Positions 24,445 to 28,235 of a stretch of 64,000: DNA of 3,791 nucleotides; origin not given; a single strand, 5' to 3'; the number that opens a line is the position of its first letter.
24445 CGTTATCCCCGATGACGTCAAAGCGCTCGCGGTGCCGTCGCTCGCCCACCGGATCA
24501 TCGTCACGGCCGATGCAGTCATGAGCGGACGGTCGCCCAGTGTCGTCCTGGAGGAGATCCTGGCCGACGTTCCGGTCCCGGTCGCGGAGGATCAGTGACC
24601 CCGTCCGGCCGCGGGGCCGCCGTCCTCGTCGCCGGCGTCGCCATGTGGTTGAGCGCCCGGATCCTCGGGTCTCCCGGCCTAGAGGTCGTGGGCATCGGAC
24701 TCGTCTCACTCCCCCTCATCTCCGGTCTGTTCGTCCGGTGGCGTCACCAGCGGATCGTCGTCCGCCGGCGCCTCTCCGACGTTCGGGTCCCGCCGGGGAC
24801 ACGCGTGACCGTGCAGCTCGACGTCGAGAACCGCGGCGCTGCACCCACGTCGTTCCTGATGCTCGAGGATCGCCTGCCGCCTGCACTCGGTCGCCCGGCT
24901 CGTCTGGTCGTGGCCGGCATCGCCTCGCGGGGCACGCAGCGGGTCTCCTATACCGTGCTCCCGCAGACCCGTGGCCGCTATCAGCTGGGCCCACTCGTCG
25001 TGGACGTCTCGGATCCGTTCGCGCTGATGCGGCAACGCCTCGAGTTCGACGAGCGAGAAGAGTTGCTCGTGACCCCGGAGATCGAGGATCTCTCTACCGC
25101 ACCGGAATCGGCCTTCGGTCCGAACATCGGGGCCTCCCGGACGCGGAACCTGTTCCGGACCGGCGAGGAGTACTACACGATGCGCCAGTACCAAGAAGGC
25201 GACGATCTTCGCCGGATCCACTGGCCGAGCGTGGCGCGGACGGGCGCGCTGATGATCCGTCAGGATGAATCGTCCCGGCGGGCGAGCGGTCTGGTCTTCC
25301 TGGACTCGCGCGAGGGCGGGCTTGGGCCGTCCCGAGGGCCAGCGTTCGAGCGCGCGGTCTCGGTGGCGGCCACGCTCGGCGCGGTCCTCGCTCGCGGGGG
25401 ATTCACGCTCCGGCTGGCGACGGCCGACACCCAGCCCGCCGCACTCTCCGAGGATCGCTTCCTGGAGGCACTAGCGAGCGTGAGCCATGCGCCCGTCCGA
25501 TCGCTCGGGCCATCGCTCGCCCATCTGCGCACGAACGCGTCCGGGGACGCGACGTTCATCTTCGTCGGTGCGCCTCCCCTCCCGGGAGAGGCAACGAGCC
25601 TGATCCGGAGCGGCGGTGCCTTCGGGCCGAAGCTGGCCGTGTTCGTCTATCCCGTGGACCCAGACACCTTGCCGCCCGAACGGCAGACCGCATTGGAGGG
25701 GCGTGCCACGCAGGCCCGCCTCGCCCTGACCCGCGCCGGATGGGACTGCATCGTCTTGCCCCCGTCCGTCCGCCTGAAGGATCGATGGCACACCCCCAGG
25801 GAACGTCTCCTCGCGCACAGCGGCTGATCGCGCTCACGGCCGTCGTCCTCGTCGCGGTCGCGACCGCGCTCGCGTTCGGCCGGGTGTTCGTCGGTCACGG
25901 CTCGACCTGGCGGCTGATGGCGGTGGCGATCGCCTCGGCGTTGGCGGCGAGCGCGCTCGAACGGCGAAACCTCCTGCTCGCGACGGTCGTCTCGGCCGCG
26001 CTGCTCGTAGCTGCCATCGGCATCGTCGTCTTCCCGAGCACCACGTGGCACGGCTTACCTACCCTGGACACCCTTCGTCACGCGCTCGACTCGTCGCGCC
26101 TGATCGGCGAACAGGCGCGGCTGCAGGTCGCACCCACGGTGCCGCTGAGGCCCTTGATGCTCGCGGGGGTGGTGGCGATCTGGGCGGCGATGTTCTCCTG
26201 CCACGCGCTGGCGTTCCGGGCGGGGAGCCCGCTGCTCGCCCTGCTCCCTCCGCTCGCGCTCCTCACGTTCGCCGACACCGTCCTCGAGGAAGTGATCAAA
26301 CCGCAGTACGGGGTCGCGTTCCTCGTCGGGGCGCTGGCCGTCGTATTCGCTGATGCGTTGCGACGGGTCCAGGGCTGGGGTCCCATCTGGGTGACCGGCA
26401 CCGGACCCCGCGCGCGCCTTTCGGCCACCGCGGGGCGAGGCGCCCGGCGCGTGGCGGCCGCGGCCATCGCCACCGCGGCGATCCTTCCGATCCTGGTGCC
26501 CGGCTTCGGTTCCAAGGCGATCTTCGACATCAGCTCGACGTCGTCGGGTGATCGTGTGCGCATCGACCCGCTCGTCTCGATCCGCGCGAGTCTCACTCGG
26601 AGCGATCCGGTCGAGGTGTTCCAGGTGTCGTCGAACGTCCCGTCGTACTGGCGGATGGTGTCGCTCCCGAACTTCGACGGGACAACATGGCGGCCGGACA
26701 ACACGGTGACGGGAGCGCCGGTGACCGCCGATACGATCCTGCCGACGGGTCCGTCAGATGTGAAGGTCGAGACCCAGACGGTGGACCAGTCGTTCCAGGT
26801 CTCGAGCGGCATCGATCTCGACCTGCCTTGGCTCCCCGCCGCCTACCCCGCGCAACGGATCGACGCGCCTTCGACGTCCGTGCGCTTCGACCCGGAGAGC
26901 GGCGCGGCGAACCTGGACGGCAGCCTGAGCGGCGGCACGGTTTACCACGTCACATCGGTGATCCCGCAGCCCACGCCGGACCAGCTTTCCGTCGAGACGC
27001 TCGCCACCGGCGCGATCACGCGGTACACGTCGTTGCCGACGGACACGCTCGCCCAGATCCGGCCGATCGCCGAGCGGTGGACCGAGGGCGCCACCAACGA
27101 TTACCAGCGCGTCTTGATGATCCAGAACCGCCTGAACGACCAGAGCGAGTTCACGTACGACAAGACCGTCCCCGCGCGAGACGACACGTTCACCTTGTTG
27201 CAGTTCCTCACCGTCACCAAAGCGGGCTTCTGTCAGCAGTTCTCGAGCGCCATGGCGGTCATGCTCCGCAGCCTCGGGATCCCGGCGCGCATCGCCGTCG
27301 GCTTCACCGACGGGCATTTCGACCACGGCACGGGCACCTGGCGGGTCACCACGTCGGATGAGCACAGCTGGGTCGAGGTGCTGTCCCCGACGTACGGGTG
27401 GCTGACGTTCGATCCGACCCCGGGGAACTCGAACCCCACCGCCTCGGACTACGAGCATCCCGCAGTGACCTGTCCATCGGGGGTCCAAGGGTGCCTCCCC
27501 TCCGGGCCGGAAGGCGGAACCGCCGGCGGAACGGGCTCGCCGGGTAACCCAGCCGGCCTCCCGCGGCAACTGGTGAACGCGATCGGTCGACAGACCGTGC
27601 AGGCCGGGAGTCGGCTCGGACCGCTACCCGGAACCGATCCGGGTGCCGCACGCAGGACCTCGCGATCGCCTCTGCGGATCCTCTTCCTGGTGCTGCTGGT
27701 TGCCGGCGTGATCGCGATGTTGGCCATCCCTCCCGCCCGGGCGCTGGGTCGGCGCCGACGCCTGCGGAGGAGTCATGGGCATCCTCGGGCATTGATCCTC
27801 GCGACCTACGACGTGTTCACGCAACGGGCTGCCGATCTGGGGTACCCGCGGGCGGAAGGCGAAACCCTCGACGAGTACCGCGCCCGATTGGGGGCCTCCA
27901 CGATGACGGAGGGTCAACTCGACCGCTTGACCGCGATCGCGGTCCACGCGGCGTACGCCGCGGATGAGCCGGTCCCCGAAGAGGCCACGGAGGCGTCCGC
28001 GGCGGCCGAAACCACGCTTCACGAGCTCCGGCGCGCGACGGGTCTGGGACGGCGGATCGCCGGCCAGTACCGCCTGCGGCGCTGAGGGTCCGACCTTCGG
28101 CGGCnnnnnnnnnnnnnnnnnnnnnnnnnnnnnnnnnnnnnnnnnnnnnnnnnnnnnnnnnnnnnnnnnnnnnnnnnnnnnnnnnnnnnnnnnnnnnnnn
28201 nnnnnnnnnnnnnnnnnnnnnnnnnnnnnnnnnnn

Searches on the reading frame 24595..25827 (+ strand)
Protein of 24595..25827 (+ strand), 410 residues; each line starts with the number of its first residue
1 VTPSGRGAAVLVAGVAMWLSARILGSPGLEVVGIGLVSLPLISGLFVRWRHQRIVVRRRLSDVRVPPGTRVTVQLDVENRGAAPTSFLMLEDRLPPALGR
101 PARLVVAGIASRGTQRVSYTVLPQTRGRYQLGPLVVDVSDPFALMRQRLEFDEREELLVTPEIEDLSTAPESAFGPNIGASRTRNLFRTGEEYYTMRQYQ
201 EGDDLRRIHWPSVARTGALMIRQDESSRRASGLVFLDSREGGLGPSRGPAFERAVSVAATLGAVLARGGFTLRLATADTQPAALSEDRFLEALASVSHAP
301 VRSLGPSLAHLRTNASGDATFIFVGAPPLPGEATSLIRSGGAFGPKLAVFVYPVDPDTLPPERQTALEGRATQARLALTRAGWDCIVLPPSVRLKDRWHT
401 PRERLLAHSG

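Call 66: search_protein_families(library=pfam, proteins=[window:24595-25827:+], max_evalue=0.001)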
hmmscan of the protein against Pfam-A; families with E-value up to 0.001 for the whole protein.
window:24595-25827:+ (410 aa): 1 family
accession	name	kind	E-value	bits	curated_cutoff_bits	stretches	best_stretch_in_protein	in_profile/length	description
PF01882.25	DUF58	-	4.3e-11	42.9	23.4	1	196-298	2-110/216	Protein of unknown function DUF58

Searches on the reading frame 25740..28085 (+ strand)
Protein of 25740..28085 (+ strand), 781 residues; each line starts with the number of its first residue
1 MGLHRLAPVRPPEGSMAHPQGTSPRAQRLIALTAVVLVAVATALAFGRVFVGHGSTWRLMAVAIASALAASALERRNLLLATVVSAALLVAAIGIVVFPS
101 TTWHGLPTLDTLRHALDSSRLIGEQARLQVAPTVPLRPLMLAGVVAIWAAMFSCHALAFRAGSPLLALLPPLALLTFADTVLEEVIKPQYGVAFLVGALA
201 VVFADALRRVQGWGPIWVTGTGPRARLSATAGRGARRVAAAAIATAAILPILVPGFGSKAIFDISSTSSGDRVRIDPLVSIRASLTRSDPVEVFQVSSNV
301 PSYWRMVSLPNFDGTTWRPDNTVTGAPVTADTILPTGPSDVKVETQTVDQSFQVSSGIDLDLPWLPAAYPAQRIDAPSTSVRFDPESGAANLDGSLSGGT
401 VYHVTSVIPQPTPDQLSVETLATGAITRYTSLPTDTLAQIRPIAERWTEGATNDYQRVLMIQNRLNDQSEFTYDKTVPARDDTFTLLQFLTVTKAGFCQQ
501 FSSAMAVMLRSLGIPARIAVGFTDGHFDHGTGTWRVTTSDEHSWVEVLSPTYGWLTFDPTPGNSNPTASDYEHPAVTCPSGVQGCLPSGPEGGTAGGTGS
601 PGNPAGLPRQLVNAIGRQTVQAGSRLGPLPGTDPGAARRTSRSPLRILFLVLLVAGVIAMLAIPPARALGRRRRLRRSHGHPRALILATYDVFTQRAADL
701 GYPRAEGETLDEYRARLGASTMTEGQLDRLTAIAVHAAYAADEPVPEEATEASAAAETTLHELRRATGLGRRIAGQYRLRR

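Call 66: search_protein_families(library=pfam, proteins=[window:25740-28085:+], max_evalue=0.001)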
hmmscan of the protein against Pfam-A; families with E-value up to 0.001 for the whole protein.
window:25740-28085:+ (781 aa): 3 families
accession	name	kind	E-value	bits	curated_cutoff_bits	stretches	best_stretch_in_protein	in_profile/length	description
PF11992.13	TgpA_N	-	2.7e-36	125.7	30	1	38-413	2-333/333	TgpA N-terminal domain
PF01841.26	Transglut_core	-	2.3e-24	86.2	23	1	443-559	3-108/108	Transglutaminase-like superfamily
PF13559.11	DUF4129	-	2.8e-05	24.5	24.8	1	690-756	2-68/69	Domain of unknown function (DUF4129)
